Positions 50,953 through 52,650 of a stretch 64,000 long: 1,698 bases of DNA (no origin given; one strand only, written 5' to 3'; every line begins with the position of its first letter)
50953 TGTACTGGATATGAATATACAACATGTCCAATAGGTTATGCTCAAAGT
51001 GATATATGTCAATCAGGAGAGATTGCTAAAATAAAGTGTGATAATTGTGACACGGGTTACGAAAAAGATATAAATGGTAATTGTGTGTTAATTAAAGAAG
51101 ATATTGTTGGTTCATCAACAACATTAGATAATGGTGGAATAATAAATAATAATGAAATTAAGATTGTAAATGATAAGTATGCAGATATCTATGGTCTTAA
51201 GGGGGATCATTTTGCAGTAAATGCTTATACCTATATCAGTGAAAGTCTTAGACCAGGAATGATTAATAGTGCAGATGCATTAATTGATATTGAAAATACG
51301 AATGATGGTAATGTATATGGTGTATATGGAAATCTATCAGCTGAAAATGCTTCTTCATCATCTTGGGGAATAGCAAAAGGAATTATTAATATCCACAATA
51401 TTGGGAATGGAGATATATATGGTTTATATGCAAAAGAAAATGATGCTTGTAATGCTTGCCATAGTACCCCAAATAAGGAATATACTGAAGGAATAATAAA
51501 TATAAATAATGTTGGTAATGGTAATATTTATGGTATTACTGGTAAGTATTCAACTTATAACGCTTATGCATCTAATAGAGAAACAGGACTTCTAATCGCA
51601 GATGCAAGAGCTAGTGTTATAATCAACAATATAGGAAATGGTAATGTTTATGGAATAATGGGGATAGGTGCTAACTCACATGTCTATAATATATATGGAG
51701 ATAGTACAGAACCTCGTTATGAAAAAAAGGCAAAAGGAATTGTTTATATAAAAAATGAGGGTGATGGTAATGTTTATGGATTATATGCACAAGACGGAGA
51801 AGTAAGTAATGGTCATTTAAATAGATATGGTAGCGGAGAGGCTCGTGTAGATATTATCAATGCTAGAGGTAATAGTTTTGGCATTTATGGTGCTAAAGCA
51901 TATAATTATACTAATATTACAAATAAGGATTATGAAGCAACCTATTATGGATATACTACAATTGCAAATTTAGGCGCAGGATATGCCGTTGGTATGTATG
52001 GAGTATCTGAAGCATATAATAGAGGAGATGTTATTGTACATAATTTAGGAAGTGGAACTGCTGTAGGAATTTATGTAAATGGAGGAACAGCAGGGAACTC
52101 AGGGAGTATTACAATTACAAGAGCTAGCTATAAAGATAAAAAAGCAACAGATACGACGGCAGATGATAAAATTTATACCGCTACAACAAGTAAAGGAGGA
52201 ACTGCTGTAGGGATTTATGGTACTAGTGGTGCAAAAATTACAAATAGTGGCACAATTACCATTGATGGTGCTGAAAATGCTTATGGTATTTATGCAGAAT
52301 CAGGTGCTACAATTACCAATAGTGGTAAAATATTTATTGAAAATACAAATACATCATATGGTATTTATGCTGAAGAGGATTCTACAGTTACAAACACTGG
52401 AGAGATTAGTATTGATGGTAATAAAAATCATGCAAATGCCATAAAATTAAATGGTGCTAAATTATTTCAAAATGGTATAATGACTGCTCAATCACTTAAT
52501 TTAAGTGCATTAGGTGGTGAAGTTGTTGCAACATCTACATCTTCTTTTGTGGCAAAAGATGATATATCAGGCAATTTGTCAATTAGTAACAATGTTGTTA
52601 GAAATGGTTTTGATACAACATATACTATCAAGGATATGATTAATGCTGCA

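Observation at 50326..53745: Autotransporter with eukaryote-like modules (ankyrin plus EGF-like) and an undescribed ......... repeat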

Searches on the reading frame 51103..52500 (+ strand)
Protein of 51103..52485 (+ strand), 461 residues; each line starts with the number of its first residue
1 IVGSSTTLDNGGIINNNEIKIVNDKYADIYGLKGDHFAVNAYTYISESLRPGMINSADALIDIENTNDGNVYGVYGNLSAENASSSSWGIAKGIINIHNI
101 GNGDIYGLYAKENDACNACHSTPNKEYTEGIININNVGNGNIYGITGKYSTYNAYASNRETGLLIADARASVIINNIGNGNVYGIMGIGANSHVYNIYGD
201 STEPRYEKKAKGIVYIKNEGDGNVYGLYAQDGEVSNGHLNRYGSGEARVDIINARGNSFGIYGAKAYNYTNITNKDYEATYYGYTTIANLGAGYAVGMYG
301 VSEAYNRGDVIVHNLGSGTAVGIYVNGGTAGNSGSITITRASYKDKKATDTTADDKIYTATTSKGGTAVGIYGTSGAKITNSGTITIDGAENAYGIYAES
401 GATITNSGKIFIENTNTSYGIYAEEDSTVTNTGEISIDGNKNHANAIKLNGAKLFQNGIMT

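Call 21: search_solved_structures(query=window:51103-52485:+, max_evalue=10, show_alignments=2)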
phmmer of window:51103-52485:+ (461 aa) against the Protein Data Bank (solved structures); distinct sequences matched with E-value up to 10: 4.
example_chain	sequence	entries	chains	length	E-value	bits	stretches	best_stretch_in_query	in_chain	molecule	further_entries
6mnt_A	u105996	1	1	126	0.0024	20.1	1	331-441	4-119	Putative coat protein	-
9h9y_A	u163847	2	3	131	0.59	12.2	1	215-331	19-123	Transcriptional regulator, PadR-like family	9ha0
5aze_L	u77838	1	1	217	0.71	12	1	288-372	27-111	6RL#9 FAB LIGHT CHAIN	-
4tsb_L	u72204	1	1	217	0.96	11.5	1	288-375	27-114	FAb Light Chain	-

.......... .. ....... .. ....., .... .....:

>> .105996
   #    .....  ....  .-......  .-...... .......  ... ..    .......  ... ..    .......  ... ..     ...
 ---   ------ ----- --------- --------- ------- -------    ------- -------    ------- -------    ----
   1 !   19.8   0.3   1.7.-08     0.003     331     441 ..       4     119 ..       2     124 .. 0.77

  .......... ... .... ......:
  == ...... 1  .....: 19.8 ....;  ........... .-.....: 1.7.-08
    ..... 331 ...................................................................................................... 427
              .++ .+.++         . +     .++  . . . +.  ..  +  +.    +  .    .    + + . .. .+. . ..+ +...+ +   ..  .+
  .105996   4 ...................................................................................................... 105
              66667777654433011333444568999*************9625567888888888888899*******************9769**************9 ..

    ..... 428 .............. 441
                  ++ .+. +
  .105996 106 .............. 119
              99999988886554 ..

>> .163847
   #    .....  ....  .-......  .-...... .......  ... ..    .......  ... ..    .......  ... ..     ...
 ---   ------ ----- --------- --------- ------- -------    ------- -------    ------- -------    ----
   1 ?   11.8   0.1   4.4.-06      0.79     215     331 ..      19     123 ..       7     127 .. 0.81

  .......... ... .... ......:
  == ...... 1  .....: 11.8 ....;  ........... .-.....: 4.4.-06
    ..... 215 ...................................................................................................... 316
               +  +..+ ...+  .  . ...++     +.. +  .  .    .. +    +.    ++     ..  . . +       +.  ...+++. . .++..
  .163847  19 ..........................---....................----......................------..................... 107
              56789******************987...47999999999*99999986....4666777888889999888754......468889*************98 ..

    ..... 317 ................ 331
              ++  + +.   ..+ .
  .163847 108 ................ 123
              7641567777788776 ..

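Call 43: search_solved_structures(query=A4, max_evalue=1, show_alignments=2)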
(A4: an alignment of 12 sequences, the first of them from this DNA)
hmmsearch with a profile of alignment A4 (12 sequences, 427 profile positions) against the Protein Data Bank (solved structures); distinct sequences matched with E-value up to 1: 1.
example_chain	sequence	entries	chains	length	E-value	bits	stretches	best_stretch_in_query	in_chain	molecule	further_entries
9qe7_A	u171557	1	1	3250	1.4e-05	27.5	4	207-422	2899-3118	Outer membrane autotransporter barrel domain protein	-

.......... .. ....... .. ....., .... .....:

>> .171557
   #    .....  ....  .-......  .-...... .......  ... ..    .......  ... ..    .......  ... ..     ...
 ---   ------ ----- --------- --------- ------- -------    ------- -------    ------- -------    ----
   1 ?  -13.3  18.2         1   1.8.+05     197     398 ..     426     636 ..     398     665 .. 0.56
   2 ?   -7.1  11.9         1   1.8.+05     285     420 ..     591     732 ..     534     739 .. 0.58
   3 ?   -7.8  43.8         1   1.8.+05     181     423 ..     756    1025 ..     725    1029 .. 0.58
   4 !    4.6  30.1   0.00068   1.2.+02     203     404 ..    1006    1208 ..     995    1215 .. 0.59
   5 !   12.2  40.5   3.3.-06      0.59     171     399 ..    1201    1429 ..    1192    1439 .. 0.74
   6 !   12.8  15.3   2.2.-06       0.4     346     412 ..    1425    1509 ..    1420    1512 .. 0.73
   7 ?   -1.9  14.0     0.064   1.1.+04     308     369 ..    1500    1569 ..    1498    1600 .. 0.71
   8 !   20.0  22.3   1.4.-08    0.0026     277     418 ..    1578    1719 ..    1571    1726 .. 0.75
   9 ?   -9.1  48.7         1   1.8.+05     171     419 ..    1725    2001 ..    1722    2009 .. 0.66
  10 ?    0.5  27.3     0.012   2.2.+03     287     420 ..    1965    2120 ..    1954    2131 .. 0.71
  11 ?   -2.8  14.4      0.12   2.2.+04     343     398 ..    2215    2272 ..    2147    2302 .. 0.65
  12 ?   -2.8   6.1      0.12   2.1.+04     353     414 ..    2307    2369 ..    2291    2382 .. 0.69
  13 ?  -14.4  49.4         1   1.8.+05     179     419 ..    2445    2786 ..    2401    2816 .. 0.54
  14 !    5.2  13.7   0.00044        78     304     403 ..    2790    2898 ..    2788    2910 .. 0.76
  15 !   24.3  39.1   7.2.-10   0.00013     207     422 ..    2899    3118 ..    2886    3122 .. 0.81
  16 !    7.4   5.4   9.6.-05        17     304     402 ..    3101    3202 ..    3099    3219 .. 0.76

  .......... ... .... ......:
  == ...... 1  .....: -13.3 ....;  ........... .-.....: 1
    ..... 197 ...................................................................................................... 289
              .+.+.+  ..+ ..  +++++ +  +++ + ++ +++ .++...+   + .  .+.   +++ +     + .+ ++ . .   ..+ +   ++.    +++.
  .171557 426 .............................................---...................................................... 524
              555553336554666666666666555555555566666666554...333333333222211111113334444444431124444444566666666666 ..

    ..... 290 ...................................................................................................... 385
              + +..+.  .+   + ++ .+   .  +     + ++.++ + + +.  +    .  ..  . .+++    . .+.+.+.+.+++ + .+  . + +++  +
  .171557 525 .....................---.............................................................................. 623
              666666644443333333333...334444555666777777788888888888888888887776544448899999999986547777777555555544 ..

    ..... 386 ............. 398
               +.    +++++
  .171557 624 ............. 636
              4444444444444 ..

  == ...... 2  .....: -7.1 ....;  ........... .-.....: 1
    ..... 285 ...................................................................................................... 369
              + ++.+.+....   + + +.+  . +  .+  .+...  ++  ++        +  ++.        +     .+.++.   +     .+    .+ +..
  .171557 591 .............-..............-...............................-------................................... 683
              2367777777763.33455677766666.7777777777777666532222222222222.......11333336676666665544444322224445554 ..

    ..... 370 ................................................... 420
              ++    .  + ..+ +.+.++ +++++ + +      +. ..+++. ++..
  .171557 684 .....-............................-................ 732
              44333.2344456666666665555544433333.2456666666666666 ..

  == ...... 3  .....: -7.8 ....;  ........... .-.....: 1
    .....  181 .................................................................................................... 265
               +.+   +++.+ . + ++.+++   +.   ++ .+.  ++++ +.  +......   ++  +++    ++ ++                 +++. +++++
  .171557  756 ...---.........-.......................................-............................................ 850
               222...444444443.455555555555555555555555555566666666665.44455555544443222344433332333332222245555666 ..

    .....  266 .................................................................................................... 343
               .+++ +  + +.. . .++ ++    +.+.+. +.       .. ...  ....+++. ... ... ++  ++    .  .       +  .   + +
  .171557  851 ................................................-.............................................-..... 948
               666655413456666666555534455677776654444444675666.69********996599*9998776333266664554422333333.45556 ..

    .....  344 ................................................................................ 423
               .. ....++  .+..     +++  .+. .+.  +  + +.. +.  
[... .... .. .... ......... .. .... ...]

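Call 55: predict_structure(alignment_id=A4)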
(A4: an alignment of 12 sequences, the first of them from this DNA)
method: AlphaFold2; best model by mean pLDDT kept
length: 461 residues; sequences in the alignment: 12
mean_pLDDT: 84.1   pTM: 0.87
mean pLDDT of the five models: 84.1, 82.3, 81.4, 81.4, 80.6
residues with pLDDT >= 90: 279; 70-90: 89; 50-70: 55; < 50: 38
segments of 3 or more residues with pLDDT < 50: 44-46, 410-437, 457-461
pLDDT, mean of each block of 10 residues (from residue 1): 72 94 94 89 60 95 97 95 88 97 97 81 94 97 96 68 95 97 93 80 88 96 95 81 95 97 69 76 95 97 96 96 95 94 63 87 96 93 91 91 78 34 33 45 70 49 37
secondary structure, 60 per line:
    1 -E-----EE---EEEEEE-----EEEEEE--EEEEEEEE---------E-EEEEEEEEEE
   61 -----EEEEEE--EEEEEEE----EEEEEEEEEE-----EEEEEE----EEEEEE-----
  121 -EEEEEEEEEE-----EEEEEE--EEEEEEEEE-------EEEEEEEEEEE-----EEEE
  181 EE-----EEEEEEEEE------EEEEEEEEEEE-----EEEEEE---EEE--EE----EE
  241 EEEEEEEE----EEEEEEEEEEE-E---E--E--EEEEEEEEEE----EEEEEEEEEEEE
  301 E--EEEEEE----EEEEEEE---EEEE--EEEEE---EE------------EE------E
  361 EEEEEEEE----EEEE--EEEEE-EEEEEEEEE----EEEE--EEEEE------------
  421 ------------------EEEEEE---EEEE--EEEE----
elements in order: E13-18 E24-29 E32-39 E51-60 E66-71 E74-80 E85-94 E100-105 E110-115 E122-131 E137-142 E145-153 E161-171 E177-182 E188-196 E203-213 E219-224 E228-230 E239-248 E253-263 E275-284 E289-301 E304-309 E314-320 E324-327 E330-334 E360-368 E373-376 E379-383 E385-393 E398-401 E404-408 E439-444 E448-451 E454-457

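Call 57: fold_search(model_id=the predicted structure, library=pdb)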
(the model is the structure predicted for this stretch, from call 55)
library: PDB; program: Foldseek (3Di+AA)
matches with E <= 10: 116; with E <= 0.001: 0
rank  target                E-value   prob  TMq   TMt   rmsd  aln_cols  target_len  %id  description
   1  7vul_B                2.0e-02  0.13  0.14  0.12  17.4       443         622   13  Structure of Klebsiella Phage P560 depolymerase (released 2022-11-16)
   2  5z9t_A                8.9e-02  0.10  0.17  0.16  17.1       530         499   10  a new PL6 alginate lyase complex with trisaccharide (released 2019-03-27)
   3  9qe7                  1.0e-01  0.10  0.16  0.07  22.3       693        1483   14  Membrane-distal part of extracellular domain of the Fap2 autotransporter adhesin from Fusobacterium nucleatum ATCC23726 (released 2025-07-30)
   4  7kob                  1.1e-01  0.10  0.15  0.18  18.3       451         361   13  Crystal structure of antigen 43b from Escherichia coli CFT073 (released 2022-03-09)
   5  7bz0_A                1.6e-01  0.07  0.15  0.15  18.4       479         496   11  complex structure of alginate lyase AlyF-OU02 with G6 (released 2021-03-10)
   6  5w5p                  1.9e-01  0.06  0.14  0.12  16.3       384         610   13  Crystal structure of Acinetobacter baumannii phage AM24 tailspike protein (released 2018-12-19)
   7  1rmg_A                3.2e-01  0.06  0.14  0.15  17.7       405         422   12  RHAMNOGALACTURONASE A FROM ASPERGILLUS ACULEATUS (released 1998-03-04)
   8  2pyg_A                3.5e-01  0.08  0.17  0.20  15.2       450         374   11  Azotobacter vinelandii Mannuronan C-5 epimerase AlgE4 A-module (released 2008-05-27)
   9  6a40_A                3.8e-01  0.08  0.21  0.20  17.4       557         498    9  complex structure of Alginate lyase AlyF-OU02 with G4 (released 2019-05-01)
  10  2pyh_B                3.8e-01  0.07  0.16  0.18  16.9       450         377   12  Azotobacter vinelandii Mannuronan C-5 epimerase AlgE4 A-module complexed with mannuronan trisaccharide (released 2008-05-27)
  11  3lmw_B                4.4e-01  0.04  0.12  0.12  18.9       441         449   14  Crystal structure of iota-carrageenase family GH82 from A. fortis in absence of chloride ions (released 2010-08-18)
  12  4kh3                  4.9e-01  0.02  0.10  0.10  22.9       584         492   13  Structure of a bacterial self-associating protein (released 2014-01-15)
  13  7vul_A                5.4e-01  0.08  0.20  0.16  16.5       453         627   11  Structure of Klebsiella Phage P560 depolymerase (released 2022-11-16)
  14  4nk6                  5.9e-01  0.11  0.24  0.26  13.8       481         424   11  Crystal Structure of the periplasmic alginate epimerase AlgG (released 2014-01-15)
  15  4nk8                  8.0e-01  0.08  0.23  0.24  14.0       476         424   11  Crystal Structure of the periplasmic alginate epimerase AlgG D317A mutant (released 2014-01-15)
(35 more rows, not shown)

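Call 76: search_protein_representatives(alignment_id=A4)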
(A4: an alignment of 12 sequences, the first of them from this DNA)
Query: 12 sequences, 427 profile positions. Proteins with E-value up to 0.001 (for the whole library): 276; up to 1e-10: 158; up to 1e-30: 91. The best 150 are listed.
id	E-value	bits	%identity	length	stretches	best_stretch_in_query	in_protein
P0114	0.0e+00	1832.5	-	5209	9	2-424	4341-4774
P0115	0.0e+00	1226.4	-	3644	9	74-424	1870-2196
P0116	0.0e+00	1009.2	-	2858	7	34-424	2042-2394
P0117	3.8e-245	830.0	-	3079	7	33-424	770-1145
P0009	3.5e-186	635.7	-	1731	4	5-423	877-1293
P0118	9.6e-175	598.0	-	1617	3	25-424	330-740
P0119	3.6e-173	592.8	-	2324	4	38-424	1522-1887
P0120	3.0e-171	586.5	-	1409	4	107-423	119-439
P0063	3.4e-157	540.2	-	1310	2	3-360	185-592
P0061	5.7e-155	532.9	-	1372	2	3-359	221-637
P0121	2.2e-127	442.0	-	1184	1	3-426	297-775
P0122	1.6e-123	429.2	-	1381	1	4-400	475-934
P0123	6.7e-118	410.7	-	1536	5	70-387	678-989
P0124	2.7e-116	405.5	-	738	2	4-395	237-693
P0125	1.9e-115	402.6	-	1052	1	2-427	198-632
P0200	2.1e-20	89.5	-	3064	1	149-423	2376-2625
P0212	5.6e-17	78.2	-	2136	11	189-393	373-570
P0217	5.9e-16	74.8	-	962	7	304-392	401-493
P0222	2.8e-15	72.7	-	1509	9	348-398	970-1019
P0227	2.2e-14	69.7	-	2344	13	270-412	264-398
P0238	4.3e-12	62.1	-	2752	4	356-427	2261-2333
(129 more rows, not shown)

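Call 77: search_protein_families(library=pfam, proteins=[P0212, P0227, P0238, P0222, P0217], max_evalue=0.001)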
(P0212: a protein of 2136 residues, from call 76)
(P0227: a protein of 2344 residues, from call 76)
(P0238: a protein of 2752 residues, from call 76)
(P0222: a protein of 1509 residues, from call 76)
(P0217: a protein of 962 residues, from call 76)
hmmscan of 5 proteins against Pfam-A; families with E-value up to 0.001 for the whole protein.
P0212 (2136 aa): 1 family
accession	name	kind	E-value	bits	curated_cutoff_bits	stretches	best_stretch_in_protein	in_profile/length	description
PF11765.13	Hyphal_reg_CWP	-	1.9e-08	34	28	2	747-898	24-180/328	Hyphally regulated cell wall protein N-terminal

P0227 (2344 aa): 0 families

P0238 (2752 aa): 0 families

P0222 (1509 aa): 1 family
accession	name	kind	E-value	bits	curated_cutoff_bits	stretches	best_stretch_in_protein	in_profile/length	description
PF11765.13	Hyphal_reg_CWP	-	4.7e-07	29.4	28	1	974-1166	77-267/328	Hyphally regulated cell wall protein N-terminal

P0217 (962 aa): 1 family
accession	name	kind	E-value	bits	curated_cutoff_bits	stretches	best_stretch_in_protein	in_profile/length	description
PF03797.25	Autotransporter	-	9.9e-31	107.8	26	1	692-942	1-254/255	Autotransporter beta-domain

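Call 82: search_protein_families(library=ncbifam, proteins=[P0217], max_evalue=0.01)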
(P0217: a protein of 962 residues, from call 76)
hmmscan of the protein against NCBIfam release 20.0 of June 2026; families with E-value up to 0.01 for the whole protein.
P0217 (962 aa): 0 families

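Call 86: list_cluster_members(proteins=[P0114, P0115, P0116, P0117, P0200, P0212, P0227, P0238, P0217, P0222])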
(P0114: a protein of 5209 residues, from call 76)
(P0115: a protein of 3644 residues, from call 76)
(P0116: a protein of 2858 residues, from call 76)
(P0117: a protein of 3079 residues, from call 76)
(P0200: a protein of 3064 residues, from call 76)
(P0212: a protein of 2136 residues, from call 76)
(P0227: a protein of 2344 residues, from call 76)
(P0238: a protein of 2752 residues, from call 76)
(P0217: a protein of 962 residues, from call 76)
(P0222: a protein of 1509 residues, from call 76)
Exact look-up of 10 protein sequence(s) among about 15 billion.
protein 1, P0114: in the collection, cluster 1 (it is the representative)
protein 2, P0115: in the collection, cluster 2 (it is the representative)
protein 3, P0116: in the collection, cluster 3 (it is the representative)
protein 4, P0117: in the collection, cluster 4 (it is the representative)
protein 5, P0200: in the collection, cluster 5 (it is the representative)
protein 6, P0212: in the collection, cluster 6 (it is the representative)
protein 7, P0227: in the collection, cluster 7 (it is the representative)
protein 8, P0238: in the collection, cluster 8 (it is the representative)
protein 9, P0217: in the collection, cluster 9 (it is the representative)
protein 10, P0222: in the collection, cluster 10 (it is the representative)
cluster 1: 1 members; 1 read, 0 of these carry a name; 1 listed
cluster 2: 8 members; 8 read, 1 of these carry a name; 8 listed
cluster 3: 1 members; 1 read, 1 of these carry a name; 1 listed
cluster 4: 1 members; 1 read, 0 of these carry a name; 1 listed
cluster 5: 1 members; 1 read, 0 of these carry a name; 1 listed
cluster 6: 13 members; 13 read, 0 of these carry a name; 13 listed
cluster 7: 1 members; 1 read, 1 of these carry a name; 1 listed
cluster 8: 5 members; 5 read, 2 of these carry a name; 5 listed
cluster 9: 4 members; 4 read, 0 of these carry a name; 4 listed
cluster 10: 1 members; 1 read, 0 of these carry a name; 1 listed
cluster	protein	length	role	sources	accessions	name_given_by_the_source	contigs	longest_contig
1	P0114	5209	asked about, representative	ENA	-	-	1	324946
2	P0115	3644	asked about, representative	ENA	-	-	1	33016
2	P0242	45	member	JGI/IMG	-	hypothetical protein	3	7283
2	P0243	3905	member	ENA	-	-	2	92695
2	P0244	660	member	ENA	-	-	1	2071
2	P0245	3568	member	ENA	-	-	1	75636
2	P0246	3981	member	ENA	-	-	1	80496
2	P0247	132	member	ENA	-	-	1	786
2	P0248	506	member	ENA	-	-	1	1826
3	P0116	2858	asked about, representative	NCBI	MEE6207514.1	MAG: DUF2807 domain-containing protein, partial [Alphaproteobacteria bacterium]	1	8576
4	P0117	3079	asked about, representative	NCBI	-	-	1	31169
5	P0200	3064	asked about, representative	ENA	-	-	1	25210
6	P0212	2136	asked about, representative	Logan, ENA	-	-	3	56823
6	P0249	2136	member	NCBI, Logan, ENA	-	-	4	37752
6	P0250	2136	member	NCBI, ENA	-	-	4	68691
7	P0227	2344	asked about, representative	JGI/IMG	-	hypothetical protein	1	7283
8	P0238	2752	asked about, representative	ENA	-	-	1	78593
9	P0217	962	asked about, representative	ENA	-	-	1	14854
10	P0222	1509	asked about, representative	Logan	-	-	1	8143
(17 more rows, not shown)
